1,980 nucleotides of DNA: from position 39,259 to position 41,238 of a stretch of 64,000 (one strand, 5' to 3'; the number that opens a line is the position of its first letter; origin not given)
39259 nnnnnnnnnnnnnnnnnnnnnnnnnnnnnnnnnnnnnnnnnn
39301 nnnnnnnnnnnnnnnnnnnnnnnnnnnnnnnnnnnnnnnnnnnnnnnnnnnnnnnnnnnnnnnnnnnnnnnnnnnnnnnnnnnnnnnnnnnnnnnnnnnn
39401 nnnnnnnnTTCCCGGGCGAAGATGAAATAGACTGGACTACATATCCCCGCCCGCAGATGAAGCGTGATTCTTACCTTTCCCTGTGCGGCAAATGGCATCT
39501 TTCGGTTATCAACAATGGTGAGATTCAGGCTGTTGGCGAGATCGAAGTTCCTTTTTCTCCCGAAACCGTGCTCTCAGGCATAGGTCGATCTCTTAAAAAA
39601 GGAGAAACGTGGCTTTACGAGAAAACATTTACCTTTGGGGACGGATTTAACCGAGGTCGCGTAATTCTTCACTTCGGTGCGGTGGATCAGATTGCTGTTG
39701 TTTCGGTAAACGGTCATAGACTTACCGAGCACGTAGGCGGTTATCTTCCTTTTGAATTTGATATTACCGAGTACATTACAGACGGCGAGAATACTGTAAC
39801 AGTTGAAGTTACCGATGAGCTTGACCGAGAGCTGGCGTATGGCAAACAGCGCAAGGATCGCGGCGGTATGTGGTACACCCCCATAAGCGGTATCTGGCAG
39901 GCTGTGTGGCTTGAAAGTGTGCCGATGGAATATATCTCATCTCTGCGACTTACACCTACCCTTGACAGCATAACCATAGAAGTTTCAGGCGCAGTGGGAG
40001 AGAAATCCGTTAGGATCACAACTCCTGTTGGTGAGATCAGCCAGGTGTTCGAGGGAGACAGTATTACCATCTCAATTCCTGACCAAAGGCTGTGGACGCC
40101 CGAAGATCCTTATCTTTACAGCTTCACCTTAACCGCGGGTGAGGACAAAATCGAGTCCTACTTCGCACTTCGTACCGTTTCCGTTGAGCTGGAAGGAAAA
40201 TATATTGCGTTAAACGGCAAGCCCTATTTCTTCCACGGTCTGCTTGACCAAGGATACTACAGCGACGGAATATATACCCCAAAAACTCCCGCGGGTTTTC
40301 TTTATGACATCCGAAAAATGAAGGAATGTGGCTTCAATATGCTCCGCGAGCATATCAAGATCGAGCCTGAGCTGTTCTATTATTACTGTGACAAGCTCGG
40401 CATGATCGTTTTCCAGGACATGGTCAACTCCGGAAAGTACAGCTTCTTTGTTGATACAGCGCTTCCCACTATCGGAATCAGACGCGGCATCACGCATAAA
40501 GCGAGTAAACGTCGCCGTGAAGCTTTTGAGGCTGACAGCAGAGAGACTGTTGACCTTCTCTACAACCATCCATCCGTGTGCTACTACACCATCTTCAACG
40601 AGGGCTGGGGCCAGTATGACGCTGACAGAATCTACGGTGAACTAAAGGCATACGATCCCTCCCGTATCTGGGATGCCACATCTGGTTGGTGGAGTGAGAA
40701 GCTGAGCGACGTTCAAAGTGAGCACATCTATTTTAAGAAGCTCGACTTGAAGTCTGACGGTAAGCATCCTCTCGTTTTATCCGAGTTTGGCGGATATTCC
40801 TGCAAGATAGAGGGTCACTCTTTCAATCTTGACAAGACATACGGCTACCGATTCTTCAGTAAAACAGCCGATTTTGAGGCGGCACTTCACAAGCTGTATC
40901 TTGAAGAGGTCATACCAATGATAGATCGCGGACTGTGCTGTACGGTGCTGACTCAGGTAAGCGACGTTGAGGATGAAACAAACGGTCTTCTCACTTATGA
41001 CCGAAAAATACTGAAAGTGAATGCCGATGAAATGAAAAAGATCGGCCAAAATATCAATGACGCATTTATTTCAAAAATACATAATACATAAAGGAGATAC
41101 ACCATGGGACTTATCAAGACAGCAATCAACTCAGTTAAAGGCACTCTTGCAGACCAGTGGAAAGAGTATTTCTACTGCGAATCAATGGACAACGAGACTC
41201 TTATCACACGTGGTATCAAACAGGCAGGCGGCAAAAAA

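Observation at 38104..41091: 12-TM GPH/MFS sugar transporter fused to a complete, apparently active GH2 glycosidase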

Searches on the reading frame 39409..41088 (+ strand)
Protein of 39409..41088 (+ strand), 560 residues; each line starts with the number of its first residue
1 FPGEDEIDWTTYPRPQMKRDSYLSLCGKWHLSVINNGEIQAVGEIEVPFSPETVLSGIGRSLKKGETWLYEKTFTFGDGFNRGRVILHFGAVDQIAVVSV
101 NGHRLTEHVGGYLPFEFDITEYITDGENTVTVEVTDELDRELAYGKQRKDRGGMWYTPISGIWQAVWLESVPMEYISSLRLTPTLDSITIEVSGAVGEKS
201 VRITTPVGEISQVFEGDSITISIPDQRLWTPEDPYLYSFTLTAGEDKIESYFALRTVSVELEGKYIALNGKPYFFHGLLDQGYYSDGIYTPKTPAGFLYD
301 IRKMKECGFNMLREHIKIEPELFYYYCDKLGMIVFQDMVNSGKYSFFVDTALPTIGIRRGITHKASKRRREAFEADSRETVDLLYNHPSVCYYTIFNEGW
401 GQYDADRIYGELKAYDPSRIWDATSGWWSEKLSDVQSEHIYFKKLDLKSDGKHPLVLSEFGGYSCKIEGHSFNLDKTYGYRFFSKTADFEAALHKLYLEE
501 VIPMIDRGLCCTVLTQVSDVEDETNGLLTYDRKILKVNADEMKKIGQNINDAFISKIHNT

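Call 8: search_solved_structures(query=window:39409-41088:+, max_evalue=0.001, show_alignments=3)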
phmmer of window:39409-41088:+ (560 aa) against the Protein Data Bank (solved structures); distinct sequences matched with E-value up to 0.001: 126 (the best 60 are shown).
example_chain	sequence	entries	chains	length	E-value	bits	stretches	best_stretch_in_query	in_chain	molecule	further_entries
7sf2_A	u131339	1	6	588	1.4e-101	343.7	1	11-549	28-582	Glycosyl hydrolase family 2, sugar binding domain protein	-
9j6n_A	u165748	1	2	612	1.8e-93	317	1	11-548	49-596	Beta-D-galactofuranosidase 2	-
9j6m_A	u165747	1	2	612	3.2e-93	316.1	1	11-548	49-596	Beta-D-galactofuranosidase 2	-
7xyr_A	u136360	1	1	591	1e-52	182.4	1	6-342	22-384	Beta-glucuronidase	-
6u7j_A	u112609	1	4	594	2.8e-26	95.1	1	61-411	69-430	Beta-glucuronidase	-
4jkm_A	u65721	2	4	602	2.3e-25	92.1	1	65-404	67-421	Beta-glucuronidase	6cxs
6u7i_A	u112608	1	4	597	3.8e-25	91.4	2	156-337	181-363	Beta-glucuronidase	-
5c70_A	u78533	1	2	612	1.4e-23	86.3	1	67-409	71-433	Glucuronidase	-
5c71_A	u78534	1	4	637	4.1e-23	84.7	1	67-409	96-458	Glucuronidase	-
8e72_A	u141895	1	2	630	6e-22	80.8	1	70-349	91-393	Glycosyl hydrolase family 2, TIM barrel domain protein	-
8dhv_A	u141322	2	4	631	6e-22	80.8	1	70-349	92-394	Glycosyl hydrolase family 2, TIM barrel domain protein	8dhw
6d1n_A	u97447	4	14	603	6.7e-21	77.4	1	65-337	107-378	Beta-galactosidase/beta-glucuronidase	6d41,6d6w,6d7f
6d89_C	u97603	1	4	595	7e-21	77.3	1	65-337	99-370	Beta-galactosidase/beta-glucuronidase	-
6bo6_A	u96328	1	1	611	2.3e-19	72.3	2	67-141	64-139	Glycoside Hydrolase Family 2 candidate b-glucuronidase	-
6bjq_A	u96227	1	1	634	2.8e-19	72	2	67-141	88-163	Glycoside Hydrolase Family 2 candidate b-glucuronidase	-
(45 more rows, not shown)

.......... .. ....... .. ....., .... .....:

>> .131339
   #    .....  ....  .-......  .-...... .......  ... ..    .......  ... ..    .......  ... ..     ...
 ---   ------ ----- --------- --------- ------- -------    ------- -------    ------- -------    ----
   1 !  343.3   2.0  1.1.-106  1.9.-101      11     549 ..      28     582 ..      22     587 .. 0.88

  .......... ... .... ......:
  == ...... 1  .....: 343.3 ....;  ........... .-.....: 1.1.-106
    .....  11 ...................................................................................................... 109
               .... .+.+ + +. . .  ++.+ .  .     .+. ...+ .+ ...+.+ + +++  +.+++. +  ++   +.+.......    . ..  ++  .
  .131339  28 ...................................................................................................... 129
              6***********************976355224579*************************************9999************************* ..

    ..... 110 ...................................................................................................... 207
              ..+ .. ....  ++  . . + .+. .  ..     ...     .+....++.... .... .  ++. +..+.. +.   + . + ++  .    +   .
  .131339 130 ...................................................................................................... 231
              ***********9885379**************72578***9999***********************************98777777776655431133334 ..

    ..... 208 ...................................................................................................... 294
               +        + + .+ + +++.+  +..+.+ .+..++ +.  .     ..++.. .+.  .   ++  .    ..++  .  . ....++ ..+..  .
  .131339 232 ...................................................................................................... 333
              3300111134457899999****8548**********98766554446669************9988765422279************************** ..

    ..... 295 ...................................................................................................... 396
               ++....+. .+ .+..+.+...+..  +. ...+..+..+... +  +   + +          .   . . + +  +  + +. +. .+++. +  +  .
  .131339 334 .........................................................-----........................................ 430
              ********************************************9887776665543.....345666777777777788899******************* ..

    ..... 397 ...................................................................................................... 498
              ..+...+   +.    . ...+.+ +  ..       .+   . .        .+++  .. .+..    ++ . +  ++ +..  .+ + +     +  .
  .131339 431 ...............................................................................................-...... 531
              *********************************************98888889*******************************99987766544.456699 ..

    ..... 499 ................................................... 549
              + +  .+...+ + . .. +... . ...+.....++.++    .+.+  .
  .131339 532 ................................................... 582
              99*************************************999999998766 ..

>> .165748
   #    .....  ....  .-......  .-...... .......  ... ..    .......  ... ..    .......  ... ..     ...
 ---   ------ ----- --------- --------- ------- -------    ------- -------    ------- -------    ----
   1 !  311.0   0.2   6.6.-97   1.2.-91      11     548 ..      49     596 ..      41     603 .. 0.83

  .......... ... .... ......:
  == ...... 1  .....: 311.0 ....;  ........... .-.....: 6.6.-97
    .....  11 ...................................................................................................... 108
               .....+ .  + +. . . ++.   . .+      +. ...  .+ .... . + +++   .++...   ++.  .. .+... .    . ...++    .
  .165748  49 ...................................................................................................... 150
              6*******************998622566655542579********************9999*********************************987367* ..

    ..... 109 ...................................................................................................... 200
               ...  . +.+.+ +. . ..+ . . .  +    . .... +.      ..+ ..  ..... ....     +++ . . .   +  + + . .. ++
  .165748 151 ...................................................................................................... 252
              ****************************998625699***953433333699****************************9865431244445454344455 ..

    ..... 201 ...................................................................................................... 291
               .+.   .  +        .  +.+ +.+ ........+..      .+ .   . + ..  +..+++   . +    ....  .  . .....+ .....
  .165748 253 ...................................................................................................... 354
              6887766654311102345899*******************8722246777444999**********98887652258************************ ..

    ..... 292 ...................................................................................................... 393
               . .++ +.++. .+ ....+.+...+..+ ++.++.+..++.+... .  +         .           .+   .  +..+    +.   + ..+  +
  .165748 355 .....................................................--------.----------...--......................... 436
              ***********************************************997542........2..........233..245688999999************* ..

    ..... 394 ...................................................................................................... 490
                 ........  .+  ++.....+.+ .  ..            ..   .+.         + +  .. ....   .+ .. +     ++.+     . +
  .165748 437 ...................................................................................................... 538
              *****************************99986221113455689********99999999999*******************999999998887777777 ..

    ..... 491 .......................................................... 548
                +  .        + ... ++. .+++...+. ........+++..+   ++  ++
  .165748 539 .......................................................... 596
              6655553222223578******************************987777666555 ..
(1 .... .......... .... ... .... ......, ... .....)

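Call 23: search_protein_representatives(protein=window:39409-41088:+)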
Query: 560 residues. Proteins with E-value up to 0.001 (for the whole library): 16173; up to 1e-10: 5947; up to 1e-30: 1635. The best 150 are listed.
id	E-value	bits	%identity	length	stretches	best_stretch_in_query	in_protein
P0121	6.9e-234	793.9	65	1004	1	7-553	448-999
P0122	3.2e-211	719.0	56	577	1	7-554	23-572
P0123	4.2e-202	688.9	56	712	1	10-547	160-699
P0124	4.6e-188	642.5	56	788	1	4-545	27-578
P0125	5.4e-172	589.5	52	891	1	11-538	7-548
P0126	8.1e-172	588.9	51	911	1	5-547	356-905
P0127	2.0e-171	587.6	50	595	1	11-558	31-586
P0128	3.3e-170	583.6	51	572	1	8-545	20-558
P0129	6.1e-167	572.8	50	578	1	7-555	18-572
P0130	1.0e-166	572.1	49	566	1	6-553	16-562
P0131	4.4e-164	563.4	48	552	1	9-548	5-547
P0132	2.0e-160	551.3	48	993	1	7-551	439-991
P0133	6.0e-160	549.7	50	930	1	4-553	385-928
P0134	6.4e-157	539.7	49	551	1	7-539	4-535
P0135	3.8e-151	520.7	50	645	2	215-552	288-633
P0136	5.3e-150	516.9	50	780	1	4-551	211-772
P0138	7.8e-149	513.0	48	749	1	10-547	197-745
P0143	5.3e-145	500.4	49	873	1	11-551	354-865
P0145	1.2e-143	495.9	47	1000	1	5-542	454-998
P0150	1.0e-139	482.9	48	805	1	6-553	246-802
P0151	1.8e-139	482.1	47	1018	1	11-548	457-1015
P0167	5.7e-129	447.5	45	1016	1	10-548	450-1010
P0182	5.1e-124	431.1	40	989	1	10-544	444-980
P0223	4.8e-113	394.9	41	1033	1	9-552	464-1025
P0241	1.7e-107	376.5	40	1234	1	11-549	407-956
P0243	4.9e-107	375.0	42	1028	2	215-550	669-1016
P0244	3.0e-106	372.4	40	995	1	11-542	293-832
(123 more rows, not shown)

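Call 25: search_protein_families(library=pfam, proteins=[P0121, P0132, P0145, P0151, P0167, P0182, P0223, P0126, P0133, P0143], max_evalue=0.001)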
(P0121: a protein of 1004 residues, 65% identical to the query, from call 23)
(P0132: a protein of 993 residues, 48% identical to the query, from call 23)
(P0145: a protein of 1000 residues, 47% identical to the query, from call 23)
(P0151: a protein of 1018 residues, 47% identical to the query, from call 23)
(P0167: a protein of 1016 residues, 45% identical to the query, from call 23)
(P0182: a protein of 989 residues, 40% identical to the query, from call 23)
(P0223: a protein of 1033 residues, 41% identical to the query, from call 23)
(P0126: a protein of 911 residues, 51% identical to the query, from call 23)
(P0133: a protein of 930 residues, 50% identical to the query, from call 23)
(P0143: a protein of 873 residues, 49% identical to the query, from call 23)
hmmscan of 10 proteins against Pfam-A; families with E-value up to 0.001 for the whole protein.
P0121 (1004 aa): 5 families
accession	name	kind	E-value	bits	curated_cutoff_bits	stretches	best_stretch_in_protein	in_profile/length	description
PF07690.21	MFS_1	-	1.1e-28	100.7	33.4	1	32-377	18-345/347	Major Facilitator Superfamily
PF22666.2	Glyco_hydro_2_N2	-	5.5e-12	46.5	27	1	507-585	48-127/167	Glycosyl hydrolase 2 galactose-binding domain-like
PF02836.23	Glyco_hydro_2_C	-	8.5e-12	45.2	21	1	738-979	36-285/302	Glycosyl hydrolases family 2, TIM barrel domain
PF02837.24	Glyco_hydro_2_N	-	3.9e-11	43.6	28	1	508-609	66-165/169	Glycosyl hydrolases family 2, sugar binding domain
PF13347.12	MFS_2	-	8.5e-06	25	27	1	8-162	222-365/427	MFS/sugar transport protein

P0132 (993 aa): 5 families
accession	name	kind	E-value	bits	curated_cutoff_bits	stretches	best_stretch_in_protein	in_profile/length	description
PF07690.21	MFS_1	-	3.7e-40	138.4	33.4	2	25-372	13-347/347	Major Facilitator Superfamily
PF02836.23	Glyco_hydro_2_C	-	1.7e-13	50.8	21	1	704-883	6-179/302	Glycosyl hydrolases family 2, TIM barrel domain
PF02837.24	Glyco_hydro_2_N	-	9.5e-10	39.1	28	1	466-600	31-163/169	Glycosyl hydrolases family 2, sugar binding domain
PF22666.2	Glyco_hydro_2_N2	-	1.1e-07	32.5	27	1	499-571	47-120/167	Glycosyl hydrolase 2 galactose-binding domain-like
PF00703.27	Glyco_hydro_2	-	1.7e-06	29.2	23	1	609-693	2-109/109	Glycosyl hydrolases family 2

P0145 (1000 aa): 5 families
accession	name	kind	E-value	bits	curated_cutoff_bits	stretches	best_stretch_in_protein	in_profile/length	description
PF07690.21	MFS_1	-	1.3e-27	97.1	33.4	2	40-380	22-339/347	Major Facilitator Superfamily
PF02837.24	Glyco_hydro_2_N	-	9.1e-13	48.9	28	1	507-618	61-169/169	Glycosyl hydrolases family 2, sugar binding domain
PF02836.23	Glyco_hydro_2_C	-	1.6e-11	44.4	21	1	749-893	38-173/302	Glycosyl hydrolases family 2, TIM barrel domain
PF00703.27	Glyco_hydro_2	-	6.1e-08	33.8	23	1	630-704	30-109/109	Glycosyl hydrolases family 2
PF22666.2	Glyco_hydro_2_N2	-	1.1e-07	32.4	27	1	513-584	50-122/167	Glycosyl hydrolase 2 galactose-binding domain-like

P0151 (1018 aa): 5 families
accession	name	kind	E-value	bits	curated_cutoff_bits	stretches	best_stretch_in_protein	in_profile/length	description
PF07690.21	MFS_1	-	8.7e-29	101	33.4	2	35-371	14-341/347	Major Facilitator Superfamily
PF02837.24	Glyco_hydro_2_N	-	2.1e-14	54.2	28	1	511-620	59-167/169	Glycosyl hydrolases family 2, sugar binding domain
PF22666.2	Glyco_hydro_2_N2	-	1.4e-10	41.9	27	1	512-597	45-131/167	Glycosyl hydrolase 2 galactose-binding domain-like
PF02836.23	Glyco_hydro_2_C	-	1.8e-07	31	21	1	725-893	6-163/302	Glycosyl hydrolases family 2, TIM barrel domain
PF00703.27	Glyco_hydro_2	-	1.3e-06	29.5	23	1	626-714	3-109/109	Glycosyl hydrolases family 2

P0167 (1016 aa): 6 families
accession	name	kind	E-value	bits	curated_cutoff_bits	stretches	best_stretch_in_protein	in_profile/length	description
PF07690.21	MFS_1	-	3e-34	118.9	33.4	2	21-366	6-338/347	Major Facilitator Superfamily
PF02837.24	Glyco_hydro_2_N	-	3.4e-10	40.6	28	1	511-616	66-168/169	Glycosyl hydrolases family 2, sugar binding domain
PF22666.2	Glyco_hydro_2_N2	-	1.3e-07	32.3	27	1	510-584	48-123/167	Glycosyl hydrolase 2 galactose-binding domain-like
PF13347.12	MFS_2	-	0.00014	21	27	1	24-343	10-333/427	MFS/sugar transport protein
PF00703.27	Glyco_hydro_2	-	0.00019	22.6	23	1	678-709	73-109/109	Glycosyl hydrolases family 2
PF02836.23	Glyco_hydro_2_C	-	0.00021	21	21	1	750-892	34-166/302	Glycosyl hydrolases family 2, TIM barrel domain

P0182 (989 aa): 6 families
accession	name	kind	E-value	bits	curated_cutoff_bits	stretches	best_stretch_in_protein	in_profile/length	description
PF07690.21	MFS_1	-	2.9e-35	122.2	33.4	1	17-373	5-347/347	Major Facilitator Superfamily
PF02837.24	Glyco_hydro_2_N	-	2.2e-17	63.9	28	1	500-607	63-169/169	Glycosyl hydrolases family 2, sugar binding domain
PF02836.23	Glyco_hydro_2_C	-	2.5e-12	47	21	1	695-867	1-167/302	Glycosyl hydrolases family 2, TIM barrel domain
PF22666.2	Glyco_hydro_2_N2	-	1.3e-11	45.3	27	1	505-573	51-121/167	Glycosyl hydrolase 2 galactose-binding domain-like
PF13347.12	MFS_2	-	1.7e-07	30.6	27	1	163-342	153-337/427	MFS/sugar transport protein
PF00703.27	Glyco_hydro_2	-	1.9e-05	25.8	23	1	613-689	19-105/109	Glycosyl hydrolases family 2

P0223 (1033 aa): 8 families
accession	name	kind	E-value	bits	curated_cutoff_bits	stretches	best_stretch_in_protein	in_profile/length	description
PF07690.21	MFS_1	-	3e-33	115.6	33.4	1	47-383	24-347/347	Major Facilitator Superfamily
PF02836.23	Glyco_hydro_2_C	-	2.7e-12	46.9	21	1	727-909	9-179/302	Glycosyl hydrolases family 2, TIM barrel domain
PF02837.24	Glyco_hydro_2_N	-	3.1e-11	43.9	28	1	528-629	72-169/169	Glycosyl hydrolases family 2, sugar binding domain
PF13347.12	MFS_2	-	1.6e-08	34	27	1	26-434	8-425/427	MFS/sugar transport protein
PF12832.13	MFS_1_like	-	3.8e-06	26.6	25.2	0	244-450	4-198/373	MFS_1 like family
PF22666.2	Glyco_hydro_2_N2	-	5.4e-06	27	27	1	531-591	58-118/167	Glycosyl hydrolase 2 galactose-binding domain-like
PF11700.14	ATG22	-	9.4e-06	25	24.1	0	170-319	210-372/482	Vacuole effluxer Atg22 like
PF00703.27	Glyco_hydro_2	-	0.0005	21.2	23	0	650-708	38-105/109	Glycosyl hydrolases family 2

P0126 (911 aa): 4 families
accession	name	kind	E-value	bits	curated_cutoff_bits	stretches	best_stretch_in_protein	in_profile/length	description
PF02837.24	Glyco_hydro_2_N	-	3.1e-13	50.5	28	1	423-522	67-164/169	Glycosyl hydrolases family 2, sugar binding domain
PF22666.2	Glyco_hydro_2_N2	-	6.4e-13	49.5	27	1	423-503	50-131/167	Glycosyl hydrolase 2 galactose-binding domain-like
PF02836.23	Glyco_hydro_2_C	-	4.8e-11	42.8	21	1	619-884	4-278/302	Glycosyl hydrolases family 2, TIM barrel domain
PF00703.27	Glyco_hydro_2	-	4.3e-06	27.9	23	1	530-614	2-109/109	Glycosyl hydrolases family 2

P0133 (930 aa): 4 families
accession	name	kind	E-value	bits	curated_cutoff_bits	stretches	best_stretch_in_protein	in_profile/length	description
PF02837.24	Glyco_hydro_2_N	-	2.4e-14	54.1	28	1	438-539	67-165/169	Glycosyl hydrolases family 2, sugar binding domain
PF22666.2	Glyco_hydro_2_N2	-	6.9e-12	46.2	27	1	435-512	47-124/167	Glycosyl hydrolase 2 galactose-binding domain-like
PF02836.23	Glyco_hydro_2_C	-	7.5e-11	42.1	21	1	667-802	34-163/302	Glycosyl hydrolases family 2, TIM barrel domain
PF00703.27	Glyco_hydro_2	-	4.2e-05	24.7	23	1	559-627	34-109/109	Glycosyl hydrolases family 2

P0143 (873 aa): 6 families
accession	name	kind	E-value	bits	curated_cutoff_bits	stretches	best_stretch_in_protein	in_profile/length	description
PF00288.32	GHMP_kinases_N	-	1.9e-17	63.7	22.3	1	81-169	2-87/87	GHMP kinases N terminal domain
PF02837.24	Glyco_hydro_2_N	-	1.4e-11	45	28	1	399-499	66-166/169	Glycosyl hydrolases family 2, sugar binding domain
PF22666.2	Glyco_hydro_2_N2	-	6.5e-10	39.8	27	1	400-472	50-125/167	Glycosyl hydrolase 2 galactose-binding domain-like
PF10509.15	GalKase_gal_bdg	-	5.3e-09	35.9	23.1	1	7-42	12-47/49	Galactokinase galactose-binding signature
PF02836.23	Glyco_hydro_2_C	-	9.7e-08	31.9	21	1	582-742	8-163/302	Glycosyl hydrolases family 2, TIM barrel domain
PF00703.27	Glyco_hydro_2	-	5.4e-05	24.4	23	1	531-560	67-94/109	Glycosyl hydrolases family 2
